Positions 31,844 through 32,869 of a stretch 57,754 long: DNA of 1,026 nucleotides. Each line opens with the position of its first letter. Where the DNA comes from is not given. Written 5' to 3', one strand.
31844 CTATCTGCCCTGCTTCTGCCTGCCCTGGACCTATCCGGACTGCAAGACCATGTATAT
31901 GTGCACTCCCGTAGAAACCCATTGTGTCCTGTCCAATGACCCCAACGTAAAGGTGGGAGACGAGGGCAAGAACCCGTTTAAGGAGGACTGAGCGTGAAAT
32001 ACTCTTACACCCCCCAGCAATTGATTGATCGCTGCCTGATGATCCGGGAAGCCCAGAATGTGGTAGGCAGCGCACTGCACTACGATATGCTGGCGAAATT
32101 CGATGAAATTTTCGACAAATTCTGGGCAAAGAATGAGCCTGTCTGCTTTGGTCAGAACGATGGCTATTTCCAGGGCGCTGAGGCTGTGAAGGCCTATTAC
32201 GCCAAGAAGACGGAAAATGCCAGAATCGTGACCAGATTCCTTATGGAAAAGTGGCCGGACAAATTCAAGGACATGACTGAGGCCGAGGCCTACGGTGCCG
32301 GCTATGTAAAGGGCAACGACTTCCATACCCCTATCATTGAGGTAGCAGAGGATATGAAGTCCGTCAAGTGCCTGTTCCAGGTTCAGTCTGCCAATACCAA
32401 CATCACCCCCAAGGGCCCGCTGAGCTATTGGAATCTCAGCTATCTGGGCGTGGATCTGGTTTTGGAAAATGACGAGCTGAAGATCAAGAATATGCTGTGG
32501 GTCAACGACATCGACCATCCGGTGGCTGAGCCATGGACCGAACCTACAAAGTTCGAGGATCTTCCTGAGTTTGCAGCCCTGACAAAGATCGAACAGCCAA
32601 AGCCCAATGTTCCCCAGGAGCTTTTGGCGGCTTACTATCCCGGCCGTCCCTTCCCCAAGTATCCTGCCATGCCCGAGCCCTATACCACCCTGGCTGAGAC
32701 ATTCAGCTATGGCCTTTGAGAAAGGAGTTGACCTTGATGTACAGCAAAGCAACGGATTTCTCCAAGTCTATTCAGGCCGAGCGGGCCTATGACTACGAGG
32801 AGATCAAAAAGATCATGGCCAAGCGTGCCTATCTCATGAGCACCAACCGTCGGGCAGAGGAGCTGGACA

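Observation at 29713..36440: AraC-regulated island: (Gly-Gly-Pro)n proteins bracketing three tandem NTF2/SnoaL-like paralogs plus an orphan giant solute-binding lipoprotein; candidate undescribed system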

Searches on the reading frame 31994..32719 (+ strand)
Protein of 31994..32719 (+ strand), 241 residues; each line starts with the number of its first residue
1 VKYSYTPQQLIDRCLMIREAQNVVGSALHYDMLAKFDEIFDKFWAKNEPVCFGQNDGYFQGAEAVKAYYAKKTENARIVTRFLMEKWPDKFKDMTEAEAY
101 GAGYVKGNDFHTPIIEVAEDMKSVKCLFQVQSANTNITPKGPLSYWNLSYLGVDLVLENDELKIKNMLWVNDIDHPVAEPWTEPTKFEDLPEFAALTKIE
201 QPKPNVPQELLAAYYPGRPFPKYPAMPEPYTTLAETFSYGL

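Call 3: search_protein_families(library=pfam, proteins=[window:31994-32719:+], max_evalue=1)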
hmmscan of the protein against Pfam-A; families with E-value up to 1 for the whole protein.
window:31994-32719:+ (241 aa): 0 families

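Call 4: search_protein_families(library=ncbifam, proteins=[window:31994-32719:+], max_evalue=1)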
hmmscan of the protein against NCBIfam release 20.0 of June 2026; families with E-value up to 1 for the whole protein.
window:31994-32719:+ (241 aa): 0 families

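Call 54: search_protein_families(library=padloc, proteins=[window:31994-32719:+], max_evalue=0.1)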
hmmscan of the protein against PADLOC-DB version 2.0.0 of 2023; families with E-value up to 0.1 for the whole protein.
window:31994-32719:+ (241 aa): 2 families
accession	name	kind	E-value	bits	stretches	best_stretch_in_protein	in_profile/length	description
PDLC00839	E1-E2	-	0.011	12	1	157-199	225-267/602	E1-E2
PDLC00853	E1-E2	-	0.056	10.4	1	5-80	94-165/546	E1-E2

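Call 101: search_solved_structures(query=A12, max_evalue=10, show_alignments=3)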
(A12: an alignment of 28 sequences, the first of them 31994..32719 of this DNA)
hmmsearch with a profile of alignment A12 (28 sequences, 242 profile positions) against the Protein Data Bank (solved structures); distinct sequences matched with E-value up to 10: 6.
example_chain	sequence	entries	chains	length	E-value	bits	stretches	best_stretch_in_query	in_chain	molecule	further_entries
8abv_A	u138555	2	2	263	3.9e-09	39.6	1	113-188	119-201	SnoaL-like domain-containing protein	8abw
8abt_A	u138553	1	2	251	9e-08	35.1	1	113-187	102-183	SnoaL-like domain-containing protein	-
8abu_A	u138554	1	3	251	9.8e-08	35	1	113-187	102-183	SnoaL-like domain-containing protein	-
5y70_A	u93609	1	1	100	0.19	14.4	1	33-108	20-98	Kinetoplastid membrane protein 11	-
4hbr_A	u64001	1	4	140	0.47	13.1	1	186-235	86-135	Putative periplasmic protein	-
7wh3_A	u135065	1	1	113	1.2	11.8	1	5-51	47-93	Stomatin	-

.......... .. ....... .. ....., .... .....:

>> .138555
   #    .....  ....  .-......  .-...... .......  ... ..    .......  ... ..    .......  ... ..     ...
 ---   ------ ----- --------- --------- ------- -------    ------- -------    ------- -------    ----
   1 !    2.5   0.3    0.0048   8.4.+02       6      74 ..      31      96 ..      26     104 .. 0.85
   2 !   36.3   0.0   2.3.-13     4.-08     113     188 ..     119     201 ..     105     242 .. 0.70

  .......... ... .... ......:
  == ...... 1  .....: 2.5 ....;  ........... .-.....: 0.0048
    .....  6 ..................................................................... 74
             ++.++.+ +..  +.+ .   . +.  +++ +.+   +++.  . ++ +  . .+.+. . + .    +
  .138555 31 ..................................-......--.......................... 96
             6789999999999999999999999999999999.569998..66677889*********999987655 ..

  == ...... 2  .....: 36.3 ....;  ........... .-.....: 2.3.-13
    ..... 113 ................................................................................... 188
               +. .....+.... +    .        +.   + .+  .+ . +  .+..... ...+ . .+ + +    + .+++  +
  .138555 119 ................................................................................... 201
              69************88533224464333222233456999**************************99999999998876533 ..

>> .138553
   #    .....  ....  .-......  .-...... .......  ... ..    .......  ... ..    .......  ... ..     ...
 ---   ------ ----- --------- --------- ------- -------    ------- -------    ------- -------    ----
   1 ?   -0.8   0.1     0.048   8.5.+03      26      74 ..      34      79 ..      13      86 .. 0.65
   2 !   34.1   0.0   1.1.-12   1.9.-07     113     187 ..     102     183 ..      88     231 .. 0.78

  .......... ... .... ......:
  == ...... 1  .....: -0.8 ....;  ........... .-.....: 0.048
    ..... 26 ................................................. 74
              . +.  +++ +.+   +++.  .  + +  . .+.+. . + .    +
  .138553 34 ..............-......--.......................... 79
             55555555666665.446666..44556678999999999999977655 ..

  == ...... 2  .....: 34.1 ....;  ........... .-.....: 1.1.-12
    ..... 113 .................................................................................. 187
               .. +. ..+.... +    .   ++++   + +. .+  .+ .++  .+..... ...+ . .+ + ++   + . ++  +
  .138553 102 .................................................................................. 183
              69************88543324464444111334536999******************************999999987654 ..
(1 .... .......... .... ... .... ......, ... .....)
